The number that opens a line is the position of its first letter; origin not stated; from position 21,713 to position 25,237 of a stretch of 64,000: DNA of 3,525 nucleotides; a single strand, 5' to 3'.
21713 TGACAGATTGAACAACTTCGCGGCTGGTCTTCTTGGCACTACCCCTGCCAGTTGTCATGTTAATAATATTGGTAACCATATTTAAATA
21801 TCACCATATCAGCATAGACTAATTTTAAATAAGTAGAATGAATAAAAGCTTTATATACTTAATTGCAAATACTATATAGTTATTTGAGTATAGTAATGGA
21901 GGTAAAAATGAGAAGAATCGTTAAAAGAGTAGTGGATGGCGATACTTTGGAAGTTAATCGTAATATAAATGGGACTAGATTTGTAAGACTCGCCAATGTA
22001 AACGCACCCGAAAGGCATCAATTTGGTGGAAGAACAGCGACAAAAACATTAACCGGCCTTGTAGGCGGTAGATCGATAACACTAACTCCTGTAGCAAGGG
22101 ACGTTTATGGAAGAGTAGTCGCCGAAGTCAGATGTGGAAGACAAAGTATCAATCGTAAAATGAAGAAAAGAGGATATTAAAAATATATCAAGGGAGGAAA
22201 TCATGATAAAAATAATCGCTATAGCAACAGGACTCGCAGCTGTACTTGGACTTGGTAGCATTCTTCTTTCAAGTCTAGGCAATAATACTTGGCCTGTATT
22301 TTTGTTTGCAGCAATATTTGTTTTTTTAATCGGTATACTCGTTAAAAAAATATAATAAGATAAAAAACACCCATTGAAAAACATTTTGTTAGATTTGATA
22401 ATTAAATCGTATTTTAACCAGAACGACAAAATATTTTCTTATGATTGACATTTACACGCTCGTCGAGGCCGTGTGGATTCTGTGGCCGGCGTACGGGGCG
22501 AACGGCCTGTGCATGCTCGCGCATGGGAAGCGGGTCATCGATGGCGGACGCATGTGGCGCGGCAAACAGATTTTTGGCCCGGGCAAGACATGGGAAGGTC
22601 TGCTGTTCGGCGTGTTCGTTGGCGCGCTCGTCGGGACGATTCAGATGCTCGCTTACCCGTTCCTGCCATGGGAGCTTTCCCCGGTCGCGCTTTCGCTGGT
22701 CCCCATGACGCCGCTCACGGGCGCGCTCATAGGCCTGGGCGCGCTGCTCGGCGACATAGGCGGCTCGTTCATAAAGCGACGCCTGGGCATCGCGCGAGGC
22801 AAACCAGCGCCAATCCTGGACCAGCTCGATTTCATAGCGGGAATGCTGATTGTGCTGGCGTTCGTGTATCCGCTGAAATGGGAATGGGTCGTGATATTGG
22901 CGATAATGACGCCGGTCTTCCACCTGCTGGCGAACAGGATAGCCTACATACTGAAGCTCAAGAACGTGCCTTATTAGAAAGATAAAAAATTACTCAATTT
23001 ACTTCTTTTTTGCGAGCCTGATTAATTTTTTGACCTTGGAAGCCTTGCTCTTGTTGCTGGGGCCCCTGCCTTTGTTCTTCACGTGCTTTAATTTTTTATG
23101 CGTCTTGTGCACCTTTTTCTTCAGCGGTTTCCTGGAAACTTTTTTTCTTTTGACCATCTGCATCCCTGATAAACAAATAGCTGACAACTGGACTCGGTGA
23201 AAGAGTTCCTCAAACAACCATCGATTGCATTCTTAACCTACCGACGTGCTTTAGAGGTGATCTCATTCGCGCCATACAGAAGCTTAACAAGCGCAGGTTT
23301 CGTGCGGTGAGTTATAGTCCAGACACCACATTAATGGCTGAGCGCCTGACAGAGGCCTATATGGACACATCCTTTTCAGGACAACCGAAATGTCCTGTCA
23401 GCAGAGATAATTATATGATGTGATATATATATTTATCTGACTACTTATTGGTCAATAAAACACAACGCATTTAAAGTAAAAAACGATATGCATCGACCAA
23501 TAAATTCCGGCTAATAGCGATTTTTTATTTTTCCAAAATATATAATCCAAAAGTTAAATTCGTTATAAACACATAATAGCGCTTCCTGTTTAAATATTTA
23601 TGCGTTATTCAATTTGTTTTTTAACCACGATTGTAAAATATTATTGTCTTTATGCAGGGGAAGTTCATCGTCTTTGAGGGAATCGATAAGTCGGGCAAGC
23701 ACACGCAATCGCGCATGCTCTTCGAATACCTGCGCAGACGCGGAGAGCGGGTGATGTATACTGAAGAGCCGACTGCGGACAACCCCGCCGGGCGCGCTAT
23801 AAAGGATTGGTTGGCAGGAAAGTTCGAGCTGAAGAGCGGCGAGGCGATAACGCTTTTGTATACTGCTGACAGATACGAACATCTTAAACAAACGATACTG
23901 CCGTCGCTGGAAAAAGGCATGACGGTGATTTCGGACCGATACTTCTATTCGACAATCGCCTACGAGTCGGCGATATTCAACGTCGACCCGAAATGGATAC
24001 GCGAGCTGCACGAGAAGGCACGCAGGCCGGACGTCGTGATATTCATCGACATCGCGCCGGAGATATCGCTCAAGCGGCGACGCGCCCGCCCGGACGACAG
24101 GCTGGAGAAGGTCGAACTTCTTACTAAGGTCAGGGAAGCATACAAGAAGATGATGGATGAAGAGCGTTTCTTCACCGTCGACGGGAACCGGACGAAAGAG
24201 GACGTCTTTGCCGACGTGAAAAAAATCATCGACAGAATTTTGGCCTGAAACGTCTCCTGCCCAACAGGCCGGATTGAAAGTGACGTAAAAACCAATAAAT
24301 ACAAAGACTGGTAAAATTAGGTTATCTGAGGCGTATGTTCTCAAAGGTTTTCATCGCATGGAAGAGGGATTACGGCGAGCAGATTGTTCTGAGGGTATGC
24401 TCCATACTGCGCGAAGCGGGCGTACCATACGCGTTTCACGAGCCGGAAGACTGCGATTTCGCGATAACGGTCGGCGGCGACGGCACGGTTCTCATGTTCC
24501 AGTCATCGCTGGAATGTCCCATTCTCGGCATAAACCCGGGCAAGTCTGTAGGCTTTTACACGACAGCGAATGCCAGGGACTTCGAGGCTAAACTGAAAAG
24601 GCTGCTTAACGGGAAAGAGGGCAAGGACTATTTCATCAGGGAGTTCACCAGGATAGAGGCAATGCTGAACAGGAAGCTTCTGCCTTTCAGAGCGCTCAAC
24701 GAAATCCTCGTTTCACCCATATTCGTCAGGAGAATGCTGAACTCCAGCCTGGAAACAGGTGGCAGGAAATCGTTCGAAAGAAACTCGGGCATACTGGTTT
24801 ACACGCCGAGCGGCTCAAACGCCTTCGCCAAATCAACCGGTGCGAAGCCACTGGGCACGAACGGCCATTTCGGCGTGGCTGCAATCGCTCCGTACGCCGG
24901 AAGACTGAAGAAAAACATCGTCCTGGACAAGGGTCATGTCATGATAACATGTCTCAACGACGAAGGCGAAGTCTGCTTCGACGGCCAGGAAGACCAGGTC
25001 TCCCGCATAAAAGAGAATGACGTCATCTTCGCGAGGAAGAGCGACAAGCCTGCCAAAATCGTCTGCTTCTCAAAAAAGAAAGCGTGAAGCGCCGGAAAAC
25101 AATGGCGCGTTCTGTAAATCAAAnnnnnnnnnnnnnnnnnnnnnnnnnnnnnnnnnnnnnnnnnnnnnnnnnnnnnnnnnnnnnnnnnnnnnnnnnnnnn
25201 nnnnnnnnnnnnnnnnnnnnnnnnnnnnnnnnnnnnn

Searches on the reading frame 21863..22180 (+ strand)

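Call 77: search_protein_families(library=pfam, proteins=[window:21863-22180:+], max_evalue=0.01)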
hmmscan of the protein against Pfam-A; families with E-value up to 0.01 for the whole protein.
window:21863-22180:+ (105 aa): 1 family
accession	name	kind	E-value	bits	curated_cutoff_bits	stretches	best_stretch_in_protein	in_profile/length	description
PF00565.23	SNase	-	2.4e-08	34.8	21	1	41-105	2-73/107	Staphylococcal nuclease homologue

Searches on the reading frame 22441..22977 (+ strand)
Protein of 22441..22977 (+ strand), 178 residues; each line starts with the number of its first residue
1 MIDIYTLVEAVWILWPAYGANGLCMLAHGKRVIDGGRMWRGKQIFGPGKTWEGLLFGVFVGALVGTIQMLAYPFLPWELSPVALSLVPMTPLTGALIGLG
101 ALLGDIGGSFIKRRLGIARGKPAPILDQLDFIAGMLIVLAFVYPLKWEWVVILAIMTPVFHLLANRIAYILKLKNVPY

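Call 3: search_protein_families(library=pfam, proteins=[window:22441-22977:+], max_evalue=0.1)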
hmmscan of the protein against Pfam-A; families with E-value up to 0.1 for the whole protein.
window:22441-22977:+ (178 aa): 2 families
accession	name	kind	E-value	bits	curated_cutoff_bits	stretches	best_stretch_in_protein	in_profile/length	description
PF01864.22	CarS-like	-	1.2e-42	146.3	22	1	7-178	5-175/175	CDP-archaeol synthase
PF01148.25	CTP_transf_1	-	1.6e-07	31.8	24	1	46-117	167-230/264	Cytidylyltransferase family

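Call 4: search_protein_families(library=ncbifam, proteins=[window:22441-22977:+], max_evalue=0.1)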
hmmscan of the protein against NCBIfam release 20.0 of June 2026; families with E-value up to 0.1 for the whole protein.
window:22441-22977:+ (178 aa): 2 families
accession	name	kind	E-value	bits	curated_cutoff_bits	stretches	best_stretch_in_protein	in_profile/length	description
NF003114.0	PRK04032.1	equivalog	3.9e-53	179.8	148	1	4-178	4-172/172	CDP-2,3-bis-(O-geranylgeranyl)-sn-glycerol synthase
NF008635.0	PRK11624.1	equivalog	0.00029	20.3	385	1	46-119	185-249/285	phosphatidate cytidylyltransferase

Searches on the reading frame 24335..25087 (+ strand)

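Call 3: search_protein_families(library=pfam, proteins=[window:24335-25087:+], max_evalue=0.1)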
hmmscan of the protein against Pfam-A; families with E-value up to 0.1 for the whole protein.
window:24335-25087:+ (250 aa): 2 families
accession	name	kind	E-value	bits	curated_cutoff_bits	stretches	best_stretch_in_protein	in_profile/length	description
PF01513.26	NAD_kinase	-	2e-11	44.8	25.5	1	35-94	68-129/130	ATP-NAD kinase N-terminal domain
PF20143.4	NAD_kinase_C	-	1.1e-05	25.6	23.7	1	122-243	2-124/126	ATP-NAD kinase C-terminal domain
